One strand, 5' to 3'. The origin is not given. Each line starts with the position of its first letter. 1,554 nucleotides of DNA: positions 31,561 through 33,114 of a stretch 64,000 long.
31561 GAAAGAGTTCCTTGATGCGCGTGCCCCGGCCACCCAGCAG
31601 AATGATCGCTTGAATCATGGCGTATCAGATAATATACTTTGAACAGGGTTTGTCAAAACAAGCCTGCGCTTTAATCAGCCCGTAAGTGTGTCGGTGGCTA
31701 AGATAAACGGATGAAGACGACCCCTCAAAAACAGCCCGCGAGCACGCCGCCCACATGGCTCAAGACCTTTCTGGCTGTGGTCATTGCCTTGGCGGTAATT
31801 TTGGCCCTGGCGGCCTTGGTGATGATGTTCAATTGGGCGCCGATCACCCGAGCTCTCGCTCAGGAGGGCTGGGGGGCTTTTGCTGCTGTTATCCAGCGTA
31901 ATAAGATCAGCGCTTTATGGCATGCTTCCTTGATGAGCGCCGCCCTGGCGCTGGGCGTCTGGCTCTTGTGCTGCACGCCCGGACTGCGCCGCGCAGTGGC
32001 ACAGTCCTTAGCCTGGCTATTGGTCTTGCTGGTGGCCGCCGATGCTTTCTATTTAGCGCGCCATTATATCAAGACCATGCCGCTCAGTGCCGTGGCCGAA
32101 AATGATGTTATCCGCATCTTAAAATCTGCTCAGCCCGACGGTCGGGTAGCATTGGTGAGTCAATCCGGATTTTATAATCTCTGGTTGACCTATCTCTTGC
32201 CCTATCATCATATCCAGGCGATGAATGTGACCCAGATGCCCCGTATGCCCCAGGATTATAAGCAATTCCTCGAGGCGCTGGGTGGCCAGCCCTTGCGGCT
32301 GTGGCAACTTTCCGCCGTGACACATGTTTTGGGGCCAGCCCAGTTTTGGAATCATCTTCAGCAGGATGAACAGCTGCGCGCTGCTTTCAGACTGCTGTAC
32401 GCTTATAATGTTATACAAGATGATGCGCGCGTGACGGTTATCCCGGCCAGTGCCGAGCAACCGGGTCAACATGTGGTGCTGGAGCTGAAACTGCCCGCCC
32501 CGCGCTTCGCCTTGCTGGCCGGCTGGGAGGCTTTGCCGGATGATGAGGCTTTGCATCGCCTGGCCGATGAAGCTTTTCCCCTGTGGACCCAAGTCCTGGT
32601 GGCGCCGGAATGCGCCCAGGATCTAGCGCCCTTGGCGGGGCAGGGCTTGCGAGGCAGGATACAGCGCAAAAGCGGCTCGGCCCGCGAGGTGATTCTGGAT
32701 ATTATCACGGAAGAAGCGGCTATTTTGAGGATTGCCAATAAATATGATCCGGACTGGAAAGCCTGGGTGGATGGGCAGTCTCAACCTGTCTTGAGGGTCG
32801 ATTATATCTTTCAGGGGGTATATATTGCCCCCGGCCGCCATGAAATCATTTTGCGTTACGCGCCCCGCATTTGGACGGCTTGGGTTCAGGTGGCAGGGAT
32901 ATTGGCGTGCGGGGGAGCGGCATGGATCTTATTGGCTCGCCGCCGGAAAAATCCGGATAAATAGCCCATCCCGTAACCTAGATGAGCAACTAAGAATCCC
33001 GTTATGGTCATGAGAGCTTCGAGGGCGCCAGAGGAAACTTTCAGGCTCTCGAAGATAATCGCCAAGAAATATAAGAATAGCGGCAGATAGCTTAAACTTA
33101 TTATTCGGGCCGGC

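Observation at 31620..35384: YfhO-type GT-C gene split into N- and C-halves on opposite strands around a GT2 gene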

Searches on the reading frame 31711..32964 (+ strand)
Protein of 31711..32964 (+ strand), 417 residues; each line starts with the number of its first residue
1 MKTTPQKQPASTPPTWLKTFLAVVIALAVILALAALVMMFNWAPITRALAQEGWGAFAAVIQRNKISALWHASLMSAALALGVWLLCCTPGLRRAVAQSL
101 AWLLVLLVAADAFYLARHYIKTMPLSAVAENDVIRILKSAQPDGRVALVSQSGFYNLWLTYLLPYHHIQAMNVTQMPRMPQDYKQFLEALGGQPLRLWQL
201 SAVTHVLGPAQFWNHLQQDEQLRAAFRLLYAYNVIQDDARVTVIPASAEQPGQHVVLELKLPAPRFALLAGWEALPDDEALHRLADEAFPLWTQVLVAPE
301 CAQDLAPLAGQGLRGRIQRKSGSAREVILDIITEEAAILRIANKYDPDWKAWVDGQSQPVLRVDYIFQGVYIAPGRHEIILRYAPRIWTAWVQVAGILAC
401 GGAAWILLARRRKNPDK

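Call 3: search_protein_families(library=pfam, proteins=[window:31711-32964:+], max_evalue=1)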
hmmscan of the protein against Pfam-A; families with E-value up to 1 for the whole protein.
window:31711-32964:+ (417 aa): 2 families
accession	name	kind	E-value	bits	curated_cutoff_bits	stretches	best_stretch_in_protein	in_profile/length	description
PF09586.16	YfhO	-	1.6e-07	30.6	28.5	1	334-387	774-827/835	Bacterial membrane protein YfhO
PF11044.13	TMEMspv1-c74-12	-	0.036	14.6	25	1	14-36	2-24/49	Plectrovirus spv1-c74 ORF 12 transmembrane protein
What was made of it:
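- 31711..32964 (+): C-half of the split GT-C. It has a short basic leader, TM11-TM13, a periplasmic alpha/beta plus beta-sandwich domain (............, TQMPRM, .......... motifs), and a final TM14. PF09586 hit at profile positions 774-827: call 3.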

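Call 4: search_protein_families(library=ncbifam, proteins=[window:31711-32964:+], max_evalue=1)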
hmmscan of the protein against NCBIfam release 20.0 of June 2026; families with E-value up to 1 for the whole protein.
window:31711-32964:+ (417 aa): 0 families

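Call 6: find_homologous_proteins(query=window:31711-32964:+, max_evalue=0.001)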
Query window:31711-32964:+ (417 aa): 104 proteins with E <= 0.001 among 8000 candidates.
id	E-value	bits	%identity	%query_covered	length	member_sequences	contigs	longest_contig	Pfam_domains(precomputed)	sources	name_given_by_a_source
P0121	1.4e-256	869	93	99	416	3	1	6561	PF09586.17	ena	-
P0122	3.8e-148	512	58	96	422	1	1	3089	-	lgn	-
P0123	4.4e-148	512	57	98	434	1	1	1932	PF09586.17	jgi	-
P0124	2.1e-146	506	57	96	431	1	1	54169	PF09586.17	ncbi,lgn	-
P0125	9.9e-144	497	56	97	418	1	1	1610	PF09586.17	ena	-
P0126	4.6e-143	495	59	90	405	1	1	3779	-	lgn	-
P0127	2.4e-139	483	54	99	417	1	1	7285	PF09586.17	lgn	-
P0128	3.4e-136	473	54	100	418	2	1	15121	-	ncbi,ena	-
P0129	5.9e-129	449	55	90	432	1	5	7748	PF09586.17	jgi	jgi:hypothetical protein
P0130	6.2e-126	439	52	91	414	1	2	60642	PF09586.17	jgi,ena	-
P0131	6.6e-125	435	53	96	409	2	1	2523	-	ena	-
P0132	2.3e-124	434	51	96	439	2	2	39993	PF09586.17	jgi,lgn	-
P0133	3.6e-124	433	51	95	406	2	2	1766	-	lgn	-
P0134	4.8e-124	433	49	99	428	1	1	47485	PF09586.17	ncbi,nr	ncbi:MAG: hypothetical protein PHP98_04115 [Kiritimatiellae bacterium]|nr:hypothetical protein [Kiri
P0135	2.6e-123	430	49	99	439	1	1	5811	-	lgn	-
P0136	3.3e-123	430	49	98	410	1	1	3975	PF09586.17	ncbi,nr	ncbi:MAG: hypothetical protein Q7J98_04775 [Kiritimatiellia bacterium]|nr:hypothetical protein [Kiri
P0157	1.9e-118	414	48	96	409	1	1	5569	PF09586.17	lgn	-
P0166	1.6e-117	411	48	97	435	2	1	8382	PF09586.17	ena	-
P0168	3.0e-117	410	48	96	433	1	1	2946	PF09586.17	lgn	-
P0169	3.0e-117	410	49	96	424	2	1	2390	PF09586.17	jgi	-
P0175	2.2e-115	404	48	97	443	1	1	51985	PF09586.17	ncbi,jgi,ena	ncbi:MAG: hypothetical protein WCI20_00980 [bacterium]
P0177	1.4e-114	401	48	91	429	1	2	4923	PF09586.17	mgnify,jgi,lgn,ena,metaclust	mgnify:CR=1 FL=1|metaclust:\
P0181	2.0e-113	398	48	96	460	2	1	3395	PF09586.17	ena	-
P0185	5.8e-111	390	49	99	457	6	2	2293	PF09586.17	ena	-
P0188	1.4e-109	385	47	90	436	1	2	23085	PF09586.17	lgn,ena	-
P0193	6.7e-107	376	44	99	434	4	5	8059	PF09586.17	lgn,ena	-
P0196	5.9e-106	373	48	89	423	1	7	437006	PF09586.17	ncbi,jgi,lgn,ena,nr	ncbi:MAG TPA: YfhO family protein [Kiritimatiellia bacterium]|nr:YfhO family protein [Kiritimatielli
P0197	1.0e-105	372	50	84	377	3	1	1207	PF09586.17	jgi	jgi:hypothetical protein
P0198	1.1e-105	372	44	93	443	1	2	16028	PF09586.17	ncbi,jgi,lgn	jgi:hypothetical protein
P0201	1.9e-104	368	47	91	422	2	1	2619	PF09586.17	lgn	-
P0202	1.3e-103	365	46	94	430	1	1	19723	PF09586.17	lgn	-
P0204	2.4e-100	355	43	99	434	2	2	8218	PF09586.17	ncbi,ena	-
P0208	7.3e-95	337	46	84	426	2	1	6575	PF09586.17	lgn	-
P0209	9.2e-95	336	42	92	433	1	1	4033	PF09586.17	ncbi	-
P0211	3.2e-94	334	46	95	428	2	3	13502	PF09586.17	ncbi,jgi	jgi:hypothetical protein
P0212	7.4e-94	333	48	86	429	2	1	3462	PF09586.17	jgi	-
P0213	5.4e-92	327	44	92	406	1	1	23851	PF09586.17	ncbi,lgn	-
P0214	2.8e-88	315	43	95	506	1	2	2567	PF09586.17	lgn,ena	-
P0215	1.2e-87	313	42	96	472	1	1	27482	PF09586.17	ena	-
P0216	3.1e-87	311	41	96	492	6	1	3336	PF09586.17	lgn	-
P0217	3.2e-87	311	52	68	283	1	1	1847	PF09586.17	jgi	jgi:hypothetical protein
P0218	1.2e-67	247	48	58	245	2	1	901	PF09586.17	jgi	jgi:hypothetical protein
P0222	2.2e-9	55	26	56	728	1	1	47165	PF09586.17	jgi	jgi:hypothetical protein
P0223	1.3e-5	43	35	20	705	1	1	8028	PF09586.17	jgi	jgi:hypothetical protein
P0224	4.3e-4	38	35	14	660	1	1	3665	PF09586.17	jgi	jgi:hypothetical protein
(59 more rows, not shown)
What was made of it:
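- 31711..32964 (+): 104 homologues, mostly 405-470 aa: call 6.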

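Call 23: search_protein_families(library=pfam, proteins=[P0222, P0223, P0224], max_evalue=0.1)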
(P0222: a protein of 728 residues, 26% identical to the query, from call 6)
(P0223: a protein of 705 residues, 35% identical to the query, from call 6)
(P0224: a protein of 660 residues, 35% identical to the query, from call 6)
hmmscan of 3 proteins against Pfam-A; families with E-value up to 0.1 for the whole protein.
P0222 (728 aa): 2 families
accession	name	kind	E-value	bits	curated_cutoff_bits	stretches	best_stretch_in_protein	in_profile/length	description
PF09586.16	YfhO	-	4.1e-24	85.5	28.5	2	630-707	757-835/835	Bacterial membrane protein YfhO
PF20176.3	DUF6541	-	0.0012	17.7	29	1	111-400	199-493/646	Family of unknown function (DUF6541)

P0223 (705 aa): 1 family
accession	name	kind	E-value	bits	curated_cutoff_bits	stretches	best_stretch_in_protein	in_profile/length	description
PF09586.16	YfhO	-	1.3e-13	50.7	28.5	1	600-678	756-835/835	Bacterial membrane protein YfhO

P0224 (660 aa): 1 family
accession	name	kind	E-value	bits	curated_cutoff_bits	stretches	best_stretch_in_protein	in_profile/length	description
PF09586.16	YfhO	-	8.9e-08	31.4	28.5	1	549-629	754-835/835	Bacterial membrane protein YfhO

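Call 38: find_encoding_contigs(protein=P0124, flank=10000, max_places=2)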
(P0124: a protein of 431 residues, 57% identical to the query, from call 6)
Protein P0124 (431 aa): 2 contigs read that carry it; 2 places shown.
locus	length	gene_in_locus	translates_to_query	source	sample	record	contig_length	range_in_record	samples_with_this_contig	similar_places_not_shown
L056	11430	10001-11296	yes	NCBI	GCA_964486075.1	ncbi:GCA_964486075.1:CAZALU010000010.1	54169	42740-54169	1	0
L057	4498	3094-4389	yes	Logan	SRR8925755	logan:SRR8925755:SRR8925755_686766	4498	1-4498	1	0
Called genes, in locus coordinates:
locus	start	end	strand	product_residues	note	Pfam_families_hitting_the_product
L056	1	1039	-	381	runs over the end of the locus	PF13439:Glyco_transf_4, PF13579:Glyco_trans_4_4, PF20706:GT4-conflict, PF00534:Glycos_transf_1, PF13692:Glyco_trans_1_4, PF13524:Glyco_trans_1_2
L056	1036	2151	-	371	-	PF13439:Glyco_transf_4, PF20706:GT4-conflict, PF00534:Glycos_transf_1, PF13692:Glyco_trans_1_4, PF13524:Glyco_trans_1_2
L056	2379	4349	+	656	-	PF21252:Glyco_hydro_109_C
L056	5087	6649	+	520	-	PF00202:Aminotran_3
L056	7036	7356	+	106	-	PF13146:TRL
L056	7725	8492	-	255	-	PF00483:NTP_transferase, PF12804:NTP_transf_3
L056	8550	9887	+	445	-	-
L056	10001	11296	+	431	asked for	PF09586:YfhO (weak)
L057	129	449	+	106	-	PF13146:TRL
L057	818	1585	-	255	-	PF00483:NTP_transferase, PF12804:NTP_transf_3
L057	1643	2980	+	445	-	-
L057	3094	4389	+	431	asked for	PF09586:YfhO (weak)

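Call 39: find_encoding_contigs(protein=P0128, flank=10000, max_places=2)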
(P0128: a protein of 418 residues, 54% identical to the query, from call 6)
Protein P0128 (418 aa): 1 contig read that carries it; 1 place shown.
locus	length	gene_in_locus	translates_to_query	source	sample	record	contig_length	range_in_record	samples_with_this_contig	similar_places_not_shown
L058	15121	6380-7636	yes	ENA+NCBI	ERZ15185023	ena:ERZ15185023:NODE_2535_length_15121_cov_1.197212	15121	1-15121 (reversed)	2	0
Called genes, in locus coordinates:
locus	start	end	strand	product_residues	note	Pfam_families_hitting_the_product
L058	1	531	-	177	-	?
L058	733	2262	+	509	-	PF08903:DUF1846, PF20921:DUF1846_C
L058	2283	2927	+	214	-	PF00657:Lipase_GDSL, PF13472:Lipase_GDSL_2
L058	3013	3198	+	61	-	-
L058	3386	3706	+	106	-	PF13146:TRL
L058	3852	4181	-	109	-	PF05050:Methyltransf_21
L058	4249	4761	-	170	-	-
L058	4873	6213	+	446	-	-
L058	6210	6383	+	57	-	PF13366:PDDEXK_3 (weak)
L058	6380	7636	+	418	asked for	-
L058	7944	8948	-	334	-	PF00535:Glycos_transf_2, PF13641:Glyco_tranf_2_3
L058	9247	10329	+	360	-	-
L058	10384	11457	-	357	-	PF01073:3Beta_HSD, PF01370:Epimerase, PF02719:Polysacc_synt_2 (weak), PF04321:RmlD_sub_bind, PF16363:GDP_Man_Dehyd, PF07993:NAD_binding_4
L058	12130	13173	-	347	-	PF00852:Glyco_transf_10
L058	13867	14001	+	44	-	-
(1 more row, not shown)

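Call 68: find_related_loci(query=window:31711-32964:+, collection=metagenome_contigs, flank=10000)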
Query window:31711-32964:+ (417 aa) in metagenome_contigs; peptide patterns used: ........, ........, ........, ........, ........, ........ (x = any residue, [..] = any of these).
66 stretches matched a pattern; 10 encode a relative of the query (tblastn E <= 1e-3); 10 distinct loci.
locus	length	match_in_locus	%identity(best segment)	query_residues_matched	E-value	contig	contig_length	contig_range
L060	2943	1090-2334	95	1-414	0e+0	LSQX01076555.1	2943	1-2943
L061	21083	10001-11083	46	53-413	7e-104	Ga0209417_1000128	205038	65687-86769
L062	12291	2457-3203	30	144-387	8e-25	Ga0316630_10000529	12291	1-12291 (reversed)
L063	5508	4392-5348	24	99-385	2e-15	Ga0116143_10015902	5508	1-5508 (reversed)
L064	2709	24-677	25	178-405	2e-12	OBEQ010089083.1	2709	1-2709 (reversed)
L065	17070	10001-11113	24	101-415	5e-14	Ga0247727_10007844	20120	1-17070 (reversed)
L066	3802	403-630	36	327-402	4e-11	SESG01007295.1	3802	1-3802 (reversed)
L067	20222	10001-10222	34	315-390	2e-8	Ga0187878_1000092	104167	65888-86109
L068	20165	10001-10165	38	336-390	2e-8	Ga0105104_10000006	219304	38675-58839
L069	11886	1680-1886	31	315-385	4e-7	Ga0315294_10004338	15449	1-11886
